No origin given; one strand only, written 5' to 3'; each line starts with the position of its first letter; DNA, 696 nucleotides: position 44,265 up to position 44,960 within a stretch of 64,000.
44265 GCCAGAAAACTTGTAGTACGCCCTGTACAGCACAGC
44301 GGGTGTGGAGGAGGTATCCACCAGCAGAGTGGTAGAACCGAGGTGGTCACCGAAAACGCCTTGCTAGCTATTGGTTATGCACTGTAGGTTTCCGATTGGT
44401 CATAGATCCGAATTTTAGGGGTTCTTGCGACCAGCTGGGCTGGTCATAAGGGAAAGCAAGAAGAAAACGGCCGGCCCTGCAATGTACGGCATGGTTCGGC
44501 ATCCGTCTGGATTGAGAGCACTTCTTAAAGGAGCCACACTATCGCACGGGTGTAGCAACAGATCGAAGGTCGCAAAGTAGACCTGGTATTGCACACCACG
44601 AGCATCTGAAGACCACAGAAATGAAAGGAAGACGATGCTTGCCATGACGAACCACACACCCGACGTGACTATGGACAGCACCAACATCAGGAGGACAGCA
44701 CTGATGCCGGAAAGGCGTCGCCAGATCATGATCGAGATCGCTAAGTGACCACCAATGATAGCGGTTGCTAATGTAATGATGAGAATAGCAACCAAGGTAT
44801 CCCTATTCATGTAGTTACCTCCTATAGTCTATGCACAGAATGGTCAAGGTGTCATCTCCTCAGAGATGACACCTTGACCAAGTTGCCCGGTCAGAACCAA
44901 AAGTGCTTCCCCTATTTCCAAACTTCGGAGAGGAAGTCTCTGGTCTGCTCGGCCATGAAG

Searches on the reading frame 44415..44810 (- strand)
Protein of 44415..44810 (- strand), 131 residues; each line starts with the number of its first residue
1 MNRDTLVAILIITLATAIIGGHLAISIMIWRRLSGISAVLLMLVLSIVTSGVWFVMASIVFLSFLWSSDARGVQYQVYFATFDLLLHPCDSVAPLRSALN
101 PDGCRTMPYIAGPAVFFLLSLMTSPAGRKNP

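Call 5: search_protein_families(library=pfam, proteins=[window:44415-44810:-], max_evalue=1)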
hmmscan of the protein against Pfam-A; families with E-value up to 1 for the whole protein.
window:44415-44810:- (131 aa): 1 family
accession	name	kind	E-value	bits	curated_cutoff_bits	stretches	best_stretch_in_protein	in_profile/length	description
PF05969.16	PSII_Ycf12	-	0.49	10.9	24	1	110-121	17-28/33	Photosystem II complex subunit Ycf12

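Call 6: search_protein_families(library=ncbifam, proteins=[window:44415-44810:-], max_evalue=1)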
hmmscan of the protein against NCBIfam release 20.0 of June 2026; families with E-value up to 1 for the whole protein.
window:44415-44810:- (131 aa): 0 families

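Call 64: find_homologous_proteins(query=A3, max_evalue=0.001)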
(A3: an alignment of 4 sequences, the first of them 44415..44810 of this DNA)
Query A3 (4 sequences) (131 aa, profile of the alignment): 6 proteins with E <= 0.001 among 8000 candidates.
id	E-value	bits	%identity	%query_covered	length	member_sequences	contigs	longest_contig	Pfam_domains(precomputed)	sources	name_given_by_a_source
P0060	1.0e-63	231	100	100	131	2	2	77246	-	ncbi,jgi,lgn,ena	ncbi:MAG TPA: hypothetical protein VF826_07145 [Chloroflexia bacterium]|jgi:hypothetical protein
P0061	5.0e-58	213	49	91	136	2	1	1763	-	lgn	-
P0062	5.4e-43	164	56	96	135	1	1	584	-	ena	-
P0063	2.0e-39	153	54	93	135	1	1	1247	-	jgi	jgi:hypothetical protein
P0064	3.6e-37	145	30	99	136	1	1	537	-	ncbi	-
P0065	3.9e-36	142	43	95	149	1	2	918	-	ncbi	-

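Call 65: find_encoding_contigs(protein=P0063, flank=2000, max_places=2)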
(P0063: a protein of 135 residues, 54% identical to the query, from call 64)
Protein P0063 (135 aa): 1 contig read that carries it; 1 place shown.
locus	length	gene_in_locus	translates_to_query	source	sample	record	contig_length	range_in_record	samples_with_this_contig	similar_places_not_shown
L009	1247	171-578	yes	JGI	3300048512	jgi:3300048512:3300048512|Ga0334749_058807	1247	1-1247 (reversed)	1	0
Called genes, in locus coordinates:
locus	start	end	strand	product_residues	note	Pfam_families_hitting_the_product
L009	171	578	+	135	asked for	-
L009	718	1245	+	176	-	?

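Call 66: find_encoding_contigs(protein=P0065, flank=2000, max_places=2)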
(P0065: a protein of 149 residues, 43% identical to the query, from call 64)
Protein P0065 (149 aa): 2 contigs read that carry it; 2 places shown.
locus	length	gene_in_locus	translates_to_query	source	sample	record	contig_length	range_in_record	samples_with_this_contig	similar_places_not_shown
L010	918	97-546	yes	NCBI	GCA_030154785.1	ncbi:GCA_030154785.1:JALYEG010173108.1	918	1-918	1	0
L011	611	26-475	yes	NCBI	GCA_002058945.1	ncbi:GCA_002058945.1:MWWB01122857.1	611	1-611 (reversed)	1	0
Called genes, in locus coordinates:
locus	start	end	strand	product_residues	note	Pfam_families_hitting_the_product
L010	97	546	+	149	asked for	-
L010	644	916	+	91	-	?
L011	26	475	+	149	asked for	-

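Call 67: find_encoding_contigs(protein=P0060, flank=3000, max_places=3)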
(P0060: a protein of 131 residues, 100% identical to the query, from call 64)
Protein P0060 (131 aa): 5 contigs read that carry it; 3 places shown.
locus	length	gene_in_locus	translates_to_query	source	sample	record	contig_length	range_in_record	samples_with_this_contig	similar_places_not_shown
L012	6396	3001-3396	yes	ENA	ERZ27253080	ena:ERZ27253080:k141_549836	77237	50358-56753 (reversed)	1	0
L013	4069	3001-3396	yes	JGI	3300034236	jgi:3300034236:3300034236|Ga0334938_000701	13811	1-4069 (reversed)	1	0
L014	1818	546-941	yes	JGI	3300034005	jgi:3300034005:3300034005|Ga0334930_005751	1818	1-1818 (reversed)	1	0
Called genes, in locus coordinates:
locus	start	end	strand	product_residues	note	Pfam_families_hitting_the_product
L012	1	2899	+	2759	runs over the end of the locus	PF03534:SpvB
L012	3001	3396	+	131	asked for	-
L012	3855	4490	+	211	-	PF00581:Rhodanese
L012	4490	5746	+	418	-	PF05167:DUF711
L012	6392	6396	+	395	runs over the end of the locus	PF00005:ABC_tran, PF13304:AAA_21 (faint), PF08352:oligo_HPY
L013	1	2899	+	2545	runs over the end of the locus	PF03534:SpvB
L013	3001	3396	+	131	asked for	-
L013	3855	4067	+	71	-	?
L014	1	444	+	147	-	?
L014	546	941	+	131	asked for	-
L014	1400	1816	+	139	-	?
